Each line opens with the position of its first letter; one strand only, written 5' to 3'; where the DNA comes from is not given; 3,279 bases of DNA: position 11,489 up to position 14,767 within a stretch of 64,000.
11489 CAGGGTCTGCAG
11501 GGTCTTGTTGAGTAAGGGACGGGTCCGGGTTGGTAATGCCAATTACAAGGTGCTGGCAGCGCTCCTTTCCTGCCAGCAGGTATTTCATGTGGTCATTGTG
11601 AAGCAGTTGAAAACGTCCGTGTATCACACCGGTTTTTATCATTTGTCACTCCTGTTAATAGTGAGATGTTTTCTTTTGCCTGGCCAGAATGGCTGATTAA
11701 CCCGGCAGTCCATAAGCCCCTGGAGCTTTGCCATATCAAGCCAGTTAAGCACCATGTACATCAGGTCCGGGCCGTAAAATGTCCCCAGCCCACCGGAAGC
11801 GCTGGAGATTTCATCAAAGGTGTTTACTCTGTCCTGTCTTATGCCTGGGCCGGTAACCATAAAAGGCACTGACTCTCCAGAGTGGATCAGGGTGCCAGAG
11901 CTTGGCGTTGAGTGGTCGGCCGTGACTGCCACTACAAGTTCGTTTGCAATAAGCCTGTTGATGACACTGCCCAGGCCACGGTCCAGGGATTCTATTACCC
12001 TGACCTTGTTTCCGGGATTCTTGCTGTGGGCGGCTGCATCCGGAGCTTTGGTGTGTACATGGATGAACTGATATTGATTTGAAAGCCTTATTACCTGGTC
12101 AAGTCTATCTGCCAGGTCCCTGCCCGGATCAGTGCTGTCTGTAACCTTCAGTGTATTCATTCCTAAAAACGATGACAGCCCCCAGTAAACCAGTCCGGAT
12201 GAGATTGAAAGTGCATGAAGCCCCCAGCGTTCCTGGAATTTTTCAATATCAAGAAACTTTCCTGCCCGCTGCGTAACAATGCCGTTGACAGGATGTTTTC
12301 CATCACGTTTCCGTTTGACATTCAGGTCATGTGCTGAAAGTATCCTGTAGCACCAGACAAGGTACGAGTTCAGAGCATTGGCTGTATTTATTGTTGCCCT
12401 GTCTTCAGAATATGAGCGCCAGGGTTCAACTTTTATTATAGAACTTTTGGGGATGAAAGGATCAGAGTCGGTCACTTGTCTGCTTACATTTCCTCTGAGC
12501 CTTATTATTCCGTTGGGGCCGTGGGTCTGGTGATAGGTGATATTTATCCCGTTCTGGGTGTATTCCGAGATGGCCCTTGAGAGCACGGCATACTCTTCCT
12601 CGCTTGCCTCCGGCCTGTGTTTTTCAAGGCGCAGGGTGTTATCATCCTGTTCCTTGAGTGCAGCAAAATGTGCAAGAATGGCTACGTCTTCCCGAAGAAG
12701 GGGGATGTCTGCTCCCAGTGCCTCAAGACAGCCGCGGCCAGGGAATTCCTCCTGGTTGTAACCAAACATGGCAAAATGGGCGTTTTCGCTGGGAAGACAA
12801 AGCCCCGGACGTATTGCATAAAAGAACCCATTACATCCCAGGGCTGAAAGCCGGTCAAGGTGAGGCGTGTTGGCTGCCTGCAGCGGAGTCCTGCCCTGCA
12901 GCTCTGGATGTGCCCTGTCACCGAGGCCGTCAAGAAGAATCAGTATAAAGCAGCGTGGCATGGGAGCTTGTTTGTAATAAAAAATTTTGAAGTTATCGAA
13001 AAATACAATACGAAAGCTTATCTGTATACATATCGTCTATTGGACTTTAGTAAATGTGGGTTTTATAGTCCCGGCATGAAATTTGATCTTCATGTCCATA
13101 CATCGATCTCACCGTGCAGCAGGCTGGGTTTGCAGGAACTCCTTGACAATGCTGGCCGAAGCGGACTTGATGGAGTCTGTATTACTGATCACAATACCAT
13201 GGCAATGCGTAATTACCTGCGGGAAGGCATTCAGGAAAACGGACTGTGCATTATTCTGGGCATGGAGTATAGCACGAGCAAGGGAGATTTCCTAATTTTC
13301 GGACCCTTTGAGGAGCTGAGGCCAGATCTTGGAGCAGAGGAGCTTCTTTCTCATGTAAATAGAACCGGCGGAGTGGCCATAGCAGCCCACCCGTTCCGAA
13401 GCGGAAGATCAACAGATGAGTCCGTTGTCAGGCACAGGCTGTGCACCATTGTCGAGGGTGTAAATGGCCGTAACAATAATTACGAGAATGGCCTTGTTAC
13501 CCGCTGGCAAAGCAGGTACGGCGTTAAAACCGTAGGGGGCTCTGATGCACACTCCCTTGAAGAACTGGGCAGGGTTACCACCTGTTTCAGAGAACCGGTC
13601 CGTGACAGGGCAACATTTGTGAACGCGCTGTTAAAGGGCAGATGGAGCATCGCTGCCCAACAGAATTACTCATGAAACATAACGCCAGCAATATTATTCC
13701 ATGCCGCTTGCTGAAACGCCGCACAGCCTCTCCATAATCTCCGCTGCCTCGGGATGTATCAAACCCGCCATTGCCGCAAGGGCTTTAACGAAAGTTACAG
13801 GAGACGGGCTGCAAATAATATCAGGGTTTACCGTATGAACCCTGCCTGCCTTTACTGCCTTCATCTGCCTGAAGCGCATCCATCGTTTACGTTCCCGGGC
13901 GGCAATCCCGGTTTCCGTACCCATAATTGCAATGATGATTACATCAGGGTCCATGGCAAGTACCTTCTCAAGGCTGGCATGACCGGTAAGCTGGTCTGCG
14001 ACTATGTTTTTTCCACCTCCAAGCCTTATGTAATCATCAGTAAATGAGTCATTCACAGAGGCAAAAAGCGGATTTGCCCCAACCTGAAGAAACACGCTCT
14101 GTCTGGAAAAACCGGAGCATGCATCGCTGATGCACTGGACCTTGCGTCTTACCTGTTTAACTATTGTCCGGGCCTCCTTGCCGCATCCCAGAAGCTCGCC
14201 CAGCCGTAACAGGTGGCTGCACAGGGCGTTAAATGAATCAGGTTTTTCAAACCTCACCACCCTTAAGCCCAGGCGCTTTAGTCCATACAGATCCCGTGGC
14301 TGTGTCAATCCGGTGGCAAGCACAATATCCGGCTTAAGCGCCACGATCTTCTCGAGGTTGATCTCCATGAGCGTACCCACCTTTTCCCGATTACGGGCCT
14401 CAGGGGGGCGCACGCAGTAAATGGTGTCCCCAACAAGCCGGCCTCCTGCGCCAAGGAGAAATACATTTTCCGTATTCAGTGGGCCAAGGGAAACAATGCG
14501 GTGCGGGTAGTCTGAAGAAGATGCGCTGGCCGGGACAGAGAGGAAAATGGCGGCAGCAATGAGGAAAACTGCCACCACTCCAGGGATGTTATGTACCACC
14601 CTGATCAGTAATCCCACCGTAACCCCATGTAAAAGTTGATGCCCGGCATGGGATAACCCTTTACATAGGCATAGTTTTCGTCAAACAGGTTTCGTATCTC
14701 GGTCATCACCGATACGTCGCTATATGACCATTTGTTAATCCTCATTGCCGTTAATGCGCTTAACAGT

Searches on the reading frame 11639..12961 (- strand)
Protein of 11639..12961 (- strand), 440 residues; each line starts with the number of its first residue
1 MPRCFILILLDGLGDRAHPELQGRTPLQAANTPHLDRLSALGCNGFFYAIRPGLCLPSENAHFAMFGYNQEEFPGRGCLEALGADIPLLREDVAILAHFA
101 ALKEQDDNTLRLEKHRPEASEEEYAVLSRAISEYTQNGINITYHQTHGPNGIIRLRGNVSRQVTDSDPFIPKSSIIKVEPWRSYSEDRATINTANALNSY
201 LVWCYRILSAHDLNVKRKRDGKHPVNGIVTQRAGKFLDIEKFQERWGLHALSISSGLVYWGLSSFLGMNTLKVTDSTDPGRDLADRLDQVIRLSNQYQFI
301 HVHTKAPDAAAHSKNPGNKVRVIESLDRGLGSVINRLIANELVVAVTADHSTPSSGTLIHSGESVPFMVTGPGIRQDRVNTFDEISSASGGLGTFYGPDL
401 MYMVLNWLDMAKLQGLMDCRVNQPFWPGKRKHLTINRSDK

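Call 33: search_protein_families(library=pfam, proteins=[window:11639-12961:-], max_evalue=0.00001)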
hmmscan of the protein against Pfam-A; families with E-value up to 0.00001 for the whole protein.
window:11639-12961:- (440 aa): 2 families
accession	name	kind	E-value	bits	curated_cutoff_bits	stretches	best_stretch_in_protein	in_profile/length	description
PF01676.23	Metalloenzyme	-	7.9e-36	124.3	24.3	1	5-405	3-250/252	Metalloenzyme superfamily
PF10143.14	PhosphMutase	-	4.2e-30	105.3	21.5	1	42-214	4-170/170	2,3-bisphosphoglycerate-independent phosphoglycerate mutase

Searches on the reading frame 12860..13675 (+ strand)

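Call 90: search_protein_families(library=pfam, proteins=[window:12860-13675:+], max_evalue=0.01)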
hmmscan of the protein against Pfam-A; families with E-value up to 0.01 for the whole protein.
window:12860-13675:+ (271 aa): 2 families
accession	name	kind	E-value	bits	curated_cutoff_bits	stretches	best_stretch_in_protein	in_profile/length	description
PF13263.12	PHP_C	-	2.1e-13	50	21.3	1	208-261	2-55/56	PHP-associated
PF02811.25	PHP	-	1.2e-08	35.9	26.4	1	76-140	1-66/164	PHP domain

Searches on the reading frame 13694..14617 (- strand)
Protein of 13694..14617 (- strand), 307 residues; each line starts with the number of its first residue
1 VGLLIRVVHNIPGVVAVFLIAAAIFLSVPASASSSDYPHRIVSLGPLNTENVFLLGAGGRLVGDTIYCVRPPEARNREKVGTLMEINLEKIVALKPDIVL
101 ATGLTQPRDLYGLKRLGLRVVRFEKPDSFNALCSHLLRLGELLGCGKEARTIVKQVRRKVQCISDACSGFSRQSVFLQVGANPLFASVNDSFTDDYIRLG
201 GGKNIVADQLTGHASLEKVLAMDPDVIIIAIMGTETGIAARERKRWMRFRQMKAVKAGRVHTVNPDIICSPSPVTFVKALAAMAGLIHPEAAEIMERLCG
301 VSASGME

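Call 63: search_protein_families(library=pfam, proteins=[window:13694-14617:-], max_evalue=0.00001)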
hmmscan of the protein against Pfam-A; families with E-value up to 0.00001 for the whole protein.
window:13694-14617:- (307 aa): 1 family
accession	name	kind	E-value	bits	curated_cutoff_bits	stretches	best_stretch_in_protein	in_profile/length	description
PF01497.23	Peripla_BP_2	-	5.6e-27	95.1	27.5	1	41-264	1-232/235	Periplasmic binding protein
